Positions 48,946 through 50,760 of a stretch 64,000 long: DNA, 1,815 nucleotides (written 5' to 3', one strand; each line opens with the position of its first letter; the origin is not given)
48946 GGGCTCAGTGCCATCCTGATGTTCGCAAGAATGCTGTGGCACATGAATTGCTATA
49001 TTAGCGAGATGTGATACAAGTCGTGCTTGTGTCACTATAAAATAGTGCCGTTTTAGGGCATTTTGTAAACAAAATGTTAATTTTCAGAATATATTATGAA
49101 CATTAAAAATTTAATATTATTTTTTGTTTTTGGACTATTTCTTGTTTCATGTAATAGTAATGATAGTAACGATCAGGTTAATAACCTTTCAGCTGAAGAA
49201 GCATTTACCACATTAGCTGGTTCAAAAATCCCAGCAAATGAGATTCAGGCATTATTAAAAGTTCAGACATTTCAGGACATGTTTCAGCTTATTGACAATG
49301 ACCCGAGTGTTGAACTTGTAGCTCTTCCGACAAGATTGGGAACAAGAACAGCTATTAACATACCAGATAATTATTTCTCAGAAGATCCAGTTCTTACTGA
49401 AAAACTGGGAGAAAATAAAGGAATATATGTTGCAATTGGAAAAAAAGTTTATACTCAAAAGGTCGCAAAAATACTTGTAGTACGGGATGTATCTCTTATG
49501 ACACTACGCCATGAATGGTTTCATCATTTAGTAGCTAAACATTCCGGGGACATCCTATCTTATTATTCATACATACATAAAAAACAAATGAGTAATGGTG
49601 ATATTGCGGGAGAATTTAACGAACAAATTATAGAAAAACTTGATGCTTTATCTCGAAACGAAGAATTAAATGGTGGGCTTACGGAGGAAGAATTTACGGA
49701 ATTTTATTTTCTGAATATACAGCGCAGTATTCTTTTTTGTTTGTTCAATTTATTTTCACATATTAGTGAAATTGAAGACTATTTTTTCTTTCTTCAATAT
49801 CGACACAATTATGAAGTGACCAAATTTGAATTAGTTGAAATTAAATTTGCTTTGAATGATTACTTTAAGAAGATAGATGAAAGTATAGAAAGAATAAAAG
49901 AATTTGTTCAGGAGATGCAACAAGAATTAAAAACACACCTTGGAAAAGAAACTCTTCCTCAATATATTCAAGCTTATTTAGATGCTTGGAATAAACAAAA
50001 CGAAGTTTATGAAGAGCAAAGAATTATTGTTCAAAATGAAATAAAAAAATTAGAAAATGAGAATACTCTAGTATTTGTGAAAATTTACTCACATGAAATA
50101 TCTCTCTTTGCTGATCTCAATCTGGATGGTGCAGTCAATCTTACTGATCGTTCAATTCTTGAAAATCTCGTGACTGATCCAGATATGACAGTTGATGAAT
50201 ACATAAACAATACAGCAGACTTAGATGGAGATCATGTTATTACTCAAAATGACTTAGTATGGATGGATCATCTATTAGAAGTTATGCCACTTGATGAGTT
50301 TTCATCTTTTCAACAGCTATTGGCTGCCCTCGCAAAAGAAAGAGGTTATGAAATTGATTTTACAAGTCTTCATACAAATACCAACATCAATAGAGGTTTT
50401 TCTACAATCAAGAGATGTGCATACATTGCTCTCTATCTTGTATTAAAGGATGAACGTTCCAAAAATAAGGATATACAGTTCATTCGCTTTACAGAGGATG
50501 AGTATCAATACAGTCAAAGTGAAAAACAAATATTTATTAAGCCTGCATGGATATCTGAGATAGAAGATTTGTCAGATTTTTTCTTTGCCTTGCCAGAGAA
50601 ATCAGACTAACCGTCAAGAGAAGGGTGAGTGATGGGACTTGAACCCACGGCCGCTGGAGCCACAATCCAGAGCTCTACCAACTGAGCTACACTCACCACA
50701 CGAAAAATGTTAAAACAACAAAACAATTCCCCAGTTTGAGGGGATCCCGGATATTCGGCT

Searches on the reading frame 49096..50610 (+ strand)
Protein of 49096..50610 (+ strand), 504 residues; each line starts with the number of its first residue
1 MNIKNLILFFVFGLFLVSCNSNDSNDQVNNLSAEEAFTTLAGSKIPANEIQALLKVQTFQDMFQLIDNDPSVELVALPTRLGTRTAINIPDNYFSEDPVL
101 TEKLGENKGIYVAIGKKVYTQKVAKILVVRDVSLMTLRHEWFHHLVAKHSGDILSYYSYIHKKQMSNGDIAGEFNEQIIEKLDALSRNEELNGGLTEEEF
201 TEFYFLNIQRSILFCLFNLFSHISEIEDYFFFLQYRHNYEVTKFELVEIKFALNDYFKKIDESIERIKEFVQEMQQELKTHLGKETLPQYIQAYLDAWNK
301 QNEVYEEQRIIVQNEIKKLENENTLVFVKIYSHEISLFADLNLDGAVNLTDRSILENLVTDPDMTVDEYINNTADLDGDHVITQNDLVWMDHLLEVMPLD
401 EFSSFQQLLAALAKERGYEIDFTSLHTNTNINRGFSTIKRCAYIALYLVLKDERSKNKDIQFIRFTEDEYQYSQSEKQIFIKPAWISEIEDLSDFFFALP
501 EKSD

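Call 10: search_protein_families(library=pfam, proteins=[window:49096-50610:+], max_evalue=0.01)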
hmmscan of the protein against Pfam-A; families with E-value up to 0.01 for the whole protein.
window:49096-50610:+ (504 aa): 1 family
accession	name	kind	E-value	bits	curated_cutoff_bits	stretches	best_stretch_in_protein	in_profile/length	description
PF00404.24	Dockerin_1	-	0.00026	21.5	22.9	1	340-394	3-56/57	Dockerin type I domain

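Call 23: search_protein_families(library=ncbifam, proteins=[window:49096-50610:+], max_evalue=0.001)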
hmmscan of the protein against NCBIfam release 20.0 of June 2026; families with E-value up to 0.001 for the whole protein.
window:49096-50610:+ (504 aa): 0 families

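Call 32: find_homologous_proteins(query=window:49096-50607:+, max_evalue=0.001)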
Query window:49096-50607:+ (504 aa): 1 proteins with E <= 0.001 among 8000 candidates.
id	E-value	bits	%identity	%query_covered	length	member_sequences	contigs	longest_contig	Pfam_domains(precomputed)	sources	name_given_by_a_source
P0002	0.0e+0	1116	100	100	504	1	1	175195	-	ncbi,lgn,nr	ncbi:MAG: hypothetical protein HYW47_01940 [Deltaproteobacteria bacterium]|nr:hypothetical protein [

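Call 105: search_solved_structures(query=window:49096-50607:+, max_evalue=1)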
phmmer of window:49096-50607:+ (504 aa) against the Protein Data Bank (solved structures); distinct sequences matched with E-value up to 1: 4.
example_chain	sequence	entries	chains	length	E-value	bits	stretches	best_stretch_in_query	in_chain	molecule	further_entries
2y3n_B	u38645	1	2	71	0.47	12.6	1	336-389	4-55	CELLULOSOMAL FAMILY-48 PROCESSIVE GLYCOSIDE HYDROLASE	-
5lxv_B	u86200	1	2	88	0.48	12.5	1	330-394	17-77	Carbohydrate-binding protein WP_009985128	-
1daq_A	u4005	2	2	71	0.59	12.3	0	336-390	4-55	ENDOGLUCANASE SS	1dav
2mte_A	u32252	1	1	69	0.63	12.2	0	336-388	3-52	Cellulose 1,4-beta-cellobiosidase (reducing end) CelS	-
